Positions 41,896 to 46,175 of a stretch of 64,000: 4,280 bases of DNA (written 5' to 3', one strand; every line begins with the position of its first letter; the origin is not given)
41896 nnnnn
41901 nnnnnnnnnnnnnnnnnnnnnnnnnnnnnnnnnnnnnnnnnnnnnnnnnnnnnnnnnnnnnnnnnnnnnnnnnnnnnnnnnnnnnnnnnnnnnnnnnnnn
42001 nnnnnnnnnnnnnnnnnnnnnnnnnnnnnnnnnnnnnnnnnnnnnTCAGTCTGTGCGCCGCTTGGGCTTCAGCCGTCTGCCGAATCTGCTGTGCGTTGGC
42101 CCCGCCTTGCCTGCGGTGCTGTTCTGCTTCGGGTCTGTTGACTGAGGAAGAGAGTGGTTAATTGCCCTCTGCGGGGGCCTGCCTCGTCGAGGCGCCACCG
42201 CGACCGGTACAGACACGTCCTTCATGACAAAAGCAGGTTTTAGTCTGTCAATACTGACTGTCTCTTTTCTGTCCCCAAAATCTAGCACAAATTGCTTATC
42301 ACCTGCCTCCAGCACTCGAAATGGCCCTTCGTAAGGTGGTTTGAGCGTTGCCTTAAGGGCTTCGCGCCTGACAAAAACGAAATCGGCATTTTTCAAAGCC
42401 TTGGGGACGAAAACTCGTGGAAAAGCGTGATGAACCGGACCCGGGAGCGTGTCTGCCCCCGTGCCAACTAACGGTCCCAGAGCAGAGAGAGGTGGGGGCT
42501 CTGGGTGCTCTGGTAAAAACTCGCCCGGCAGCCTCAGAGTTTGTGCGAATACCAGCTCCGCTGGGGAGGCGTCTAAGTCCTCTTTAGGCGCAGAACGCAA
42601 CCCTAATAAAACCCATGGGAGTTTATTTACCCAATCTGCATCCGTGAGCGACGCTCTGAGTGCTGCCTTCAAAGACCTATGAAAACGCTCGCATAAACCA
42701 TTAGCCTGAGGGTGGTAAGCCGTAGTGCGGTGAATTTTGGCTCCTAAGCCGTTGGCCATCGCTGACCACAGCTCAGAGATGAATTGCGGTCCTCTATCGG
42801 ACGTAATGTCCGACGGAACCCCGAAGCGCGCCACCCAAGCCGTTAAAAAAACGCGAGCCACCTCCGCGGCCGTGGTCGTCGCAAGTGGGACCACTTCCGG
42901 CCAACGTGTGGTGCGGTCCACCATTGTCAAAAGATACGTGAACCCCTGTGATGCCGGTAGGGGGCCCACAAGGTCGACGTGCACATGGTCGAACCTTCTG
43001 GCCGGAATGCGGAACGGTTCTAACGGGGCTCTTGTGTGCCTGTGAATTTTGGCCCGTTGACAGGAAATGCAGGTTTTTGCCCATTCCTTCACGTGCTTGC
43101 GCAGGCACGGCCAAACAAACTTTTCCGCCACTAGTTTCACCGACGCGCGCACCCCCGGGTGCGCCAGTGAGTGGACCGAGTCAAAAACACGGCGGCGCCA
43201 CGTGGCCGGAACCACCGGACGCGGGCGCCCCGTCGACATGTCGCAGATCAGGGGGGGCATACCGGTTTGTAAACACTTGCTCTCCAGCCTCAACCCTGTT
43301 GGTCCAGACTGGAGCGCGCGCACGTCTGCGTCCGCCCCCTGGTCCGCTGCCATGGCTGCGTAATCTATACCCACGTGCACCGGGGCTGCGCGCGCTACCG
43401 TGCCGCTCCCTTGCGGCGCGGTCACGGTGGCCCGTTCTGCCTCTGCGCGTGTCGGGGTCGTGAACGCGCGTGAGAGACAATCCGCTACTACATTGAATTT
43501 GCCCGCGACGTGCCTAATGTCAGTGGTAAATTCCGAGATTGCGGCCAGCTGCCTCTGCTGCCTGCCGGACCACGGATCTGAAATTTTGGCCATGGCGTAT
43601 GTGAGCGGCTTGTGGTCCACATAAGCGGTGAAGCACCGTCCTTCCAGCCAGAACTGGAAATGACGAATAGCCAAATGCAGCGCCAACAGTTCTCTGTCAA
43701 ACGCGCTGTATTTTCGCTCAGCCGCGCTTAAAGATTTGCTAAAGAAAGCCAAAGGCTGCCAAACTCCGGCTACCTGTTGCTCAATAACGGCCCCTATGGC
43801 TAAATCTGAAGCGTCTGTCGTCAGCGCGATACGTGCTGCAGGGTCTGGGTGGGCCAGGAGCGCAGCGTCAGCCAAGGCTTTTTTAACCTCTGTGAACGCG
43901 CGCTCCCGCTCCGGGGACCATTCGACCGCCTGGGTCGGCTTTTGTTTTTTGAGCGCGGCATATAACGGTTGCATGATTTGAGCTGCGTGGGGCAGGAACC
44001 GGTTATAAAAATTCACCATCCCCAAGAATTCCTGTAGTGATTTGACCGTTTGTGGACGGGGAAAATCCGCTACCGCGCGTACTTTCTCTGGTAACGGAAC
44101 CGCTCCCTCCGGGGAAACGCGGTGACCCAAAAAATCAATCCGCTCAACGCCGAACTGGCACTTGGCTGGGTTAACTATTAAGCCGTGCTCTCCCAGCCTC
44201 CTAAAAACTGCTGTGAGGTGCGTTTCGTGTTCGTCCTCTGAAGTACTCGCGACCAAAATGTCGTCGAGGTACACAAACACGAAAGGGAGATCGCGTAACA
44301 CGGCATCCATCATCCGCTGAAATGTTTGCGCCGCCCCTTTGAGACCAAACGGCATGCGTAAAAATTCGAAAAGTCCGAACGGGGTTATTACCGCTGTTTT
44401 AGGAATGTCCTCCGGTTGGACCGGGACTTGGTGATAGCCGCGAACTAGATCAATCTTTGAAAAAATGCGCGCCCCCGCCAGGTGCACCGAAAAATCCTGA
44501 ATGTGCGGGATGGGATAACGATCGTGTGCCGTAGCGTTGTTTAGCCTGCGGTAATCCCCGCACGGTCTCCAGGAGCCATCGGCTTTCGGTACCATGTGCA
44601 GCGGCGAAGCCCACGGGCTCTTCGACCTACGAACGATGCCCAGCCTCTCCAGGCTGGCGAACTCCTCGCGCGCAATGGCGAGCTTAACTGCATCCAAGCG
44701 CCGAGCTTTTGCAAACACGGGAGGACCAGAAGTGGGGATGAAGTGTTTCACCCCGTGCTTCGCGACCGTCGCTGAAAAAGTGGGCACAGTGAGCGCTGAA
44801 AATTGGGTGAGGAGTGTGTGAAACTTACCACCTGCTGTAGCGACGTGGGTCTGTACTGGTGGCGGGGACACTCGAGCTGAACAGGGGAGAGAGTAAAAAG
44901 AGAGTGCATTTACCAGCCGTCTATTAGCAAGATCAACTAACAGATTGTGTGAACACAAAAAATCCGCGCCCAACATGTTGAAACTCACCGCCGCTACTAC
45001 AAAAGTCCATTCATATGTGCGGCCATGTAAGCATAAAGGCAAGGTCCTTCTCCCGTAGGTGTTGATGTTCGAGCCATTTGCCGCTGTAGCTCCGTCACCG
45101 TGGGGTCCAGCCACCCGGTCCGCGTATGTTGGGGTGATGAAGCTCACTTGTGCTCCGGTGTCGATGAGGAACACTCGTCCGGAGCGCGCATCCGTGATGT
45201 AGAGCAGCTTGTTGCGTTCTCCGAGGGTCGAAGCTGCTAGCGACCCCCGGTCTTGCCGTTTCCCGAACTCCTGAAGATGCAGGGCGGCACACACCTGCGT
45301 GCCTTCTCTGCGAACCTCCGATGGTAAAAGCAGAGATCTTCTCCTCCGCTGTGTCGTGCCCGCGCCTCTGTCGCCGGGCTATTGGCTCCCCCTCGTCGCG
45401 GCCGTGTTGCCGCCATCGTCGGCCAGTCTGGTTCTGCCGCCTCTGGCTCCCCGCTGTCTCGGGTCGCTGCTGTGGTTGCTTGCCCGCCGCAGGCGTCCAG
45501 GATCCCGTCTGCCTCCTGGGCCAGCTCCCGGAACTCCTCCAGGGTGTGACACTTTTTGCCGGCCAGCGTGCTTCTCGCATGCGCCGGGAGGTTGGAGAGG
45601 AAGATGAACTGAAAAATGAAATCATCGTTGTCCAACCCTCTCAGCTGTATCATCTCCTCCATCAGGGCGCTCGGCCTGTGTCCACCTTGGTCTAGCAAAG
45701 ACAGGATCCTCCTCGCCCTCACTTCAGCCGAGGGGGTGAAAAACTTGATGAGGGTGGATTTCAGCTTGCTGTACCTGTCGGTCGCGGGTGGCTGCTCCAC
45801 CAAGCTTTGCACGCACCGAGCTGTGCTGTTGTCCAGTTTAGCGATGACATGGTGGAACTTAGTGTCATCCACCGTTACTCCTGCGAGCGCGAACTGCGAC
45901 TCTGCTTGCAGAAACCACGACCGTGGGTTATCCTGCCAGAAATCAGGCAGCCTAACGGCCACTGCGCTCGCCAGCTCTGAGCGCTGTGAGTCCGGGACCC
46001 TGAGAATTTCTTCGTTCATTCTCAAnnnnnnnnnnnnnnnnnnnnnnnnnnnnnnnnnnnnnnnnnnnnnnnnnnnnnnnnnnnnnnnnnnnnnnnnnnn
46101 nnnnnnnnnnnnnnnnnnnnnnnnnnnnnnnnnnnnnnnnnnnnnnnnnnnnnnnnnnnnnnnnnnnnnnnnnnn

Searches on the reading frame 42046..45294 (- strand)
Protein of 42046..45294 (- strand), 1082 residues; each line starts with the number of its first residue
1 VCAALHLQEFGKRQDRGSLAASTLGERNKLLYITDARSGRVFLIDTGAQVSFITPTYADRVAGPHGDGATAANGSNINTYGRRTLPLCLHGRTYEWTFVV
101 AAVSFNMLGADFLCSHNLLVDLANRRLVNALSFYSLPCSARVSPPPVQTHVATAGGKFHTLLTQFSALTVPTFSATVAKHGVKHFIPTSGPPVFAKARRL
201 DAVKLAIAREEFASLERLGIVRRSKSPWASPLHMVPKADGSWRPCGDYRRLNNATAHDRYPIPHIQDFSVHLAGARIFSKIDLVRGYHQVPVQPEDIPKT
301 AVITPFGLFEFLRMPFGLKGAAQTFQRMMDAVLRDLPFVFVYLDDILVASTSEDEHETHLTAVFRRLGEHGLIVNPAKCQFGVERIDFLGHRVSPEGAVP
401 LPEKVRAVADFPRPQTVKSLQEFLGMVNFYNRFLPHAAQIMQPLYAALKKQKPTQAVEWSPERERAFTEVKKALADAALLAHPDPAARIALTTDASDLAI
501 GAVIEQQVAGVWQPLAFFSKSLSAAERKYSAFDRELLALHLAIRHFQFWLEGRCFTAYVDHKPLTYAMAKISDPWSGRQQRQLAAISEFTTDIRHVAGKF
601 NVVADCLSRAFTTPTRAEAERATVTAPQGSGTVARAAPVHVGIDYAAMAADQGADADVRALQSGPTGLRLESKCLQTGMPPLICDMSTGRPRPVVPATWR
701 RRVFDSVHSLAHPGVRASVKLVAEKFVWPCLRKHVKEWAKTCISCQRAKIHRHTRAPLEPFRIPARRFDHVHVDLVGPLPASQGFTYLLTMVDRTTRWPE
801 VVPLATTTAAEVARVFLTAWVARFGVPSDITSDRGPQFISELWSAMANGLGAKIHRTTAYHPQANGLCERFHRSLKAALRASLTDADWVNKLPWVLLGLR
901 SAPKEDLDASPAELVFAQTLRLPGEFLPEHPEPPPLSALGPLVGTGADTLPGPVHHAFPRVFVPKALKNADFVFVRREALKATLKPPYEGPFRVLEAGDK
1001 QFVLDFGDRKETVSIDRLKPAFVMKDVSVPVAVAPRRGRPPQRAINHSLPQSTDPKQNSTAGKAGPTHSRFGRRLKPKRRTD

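Call 16: search_protein_families(library=pfam, proteins=[window:42046-45294:-], max_evalue=0.01)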
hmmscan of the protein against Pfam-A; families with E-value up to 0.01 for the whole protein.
window:42046-45294:- (1082 aa): 8 families
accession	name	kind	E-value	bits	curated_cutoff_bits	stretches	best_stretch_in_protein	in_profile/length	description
PF00078.32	RVT_1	-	5.2e-36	124.7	29.6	1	235-393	1-205/205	Reverse transcriptase (RNA-dependent DNA polymerase)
PF17919.7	RT_RNaseH_2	-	7.5e-30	103.4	29.8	1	459-556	1-99/100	RNase H-like domain found in reverse transcriptase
PF17917.7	RT_RNaseH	-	5.5e-26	91.2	24.8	1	484-589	1-105/105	RNase H-like domain found in reverse transcriptase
PF00665.32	rve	-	8.7e-15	55.3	32.6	1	766-862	3-102/102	Integrase core domain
PF17921.7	Integrase_H2C2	-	1.1e-14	54.6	25.5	1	695-750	1-58/59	Integrase zinc binding domain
PF13683.12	rve_3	-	0.00018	21.6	26.5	1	851-880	2-31/67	Integrase core domain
PF13975.11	gag-asp_proteas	-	0.0044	18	28.2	0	42-113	12-90/92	gag-polyprotein putative aspartyl protease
PF09337.16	zf-H2C2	-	0.0097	16.7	25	0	708-746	1-39/39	H2C2 zinc finger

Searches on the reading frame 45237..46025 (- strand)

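Call 16: search_protein_families(library=pfam, proteins=[window:45237-46025:-], max_evalue=0.01)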
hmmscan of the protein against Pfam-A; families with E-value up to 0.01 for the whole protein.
window:45237-46025:- (262 aa): 1 family
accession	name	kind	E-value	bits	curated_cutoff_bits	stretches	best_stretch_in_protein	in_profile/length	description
PF23055.1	DUF7041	-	3.6e-23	82.2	28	1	26-108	1-84/85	Domain of unknown function (DUF7041)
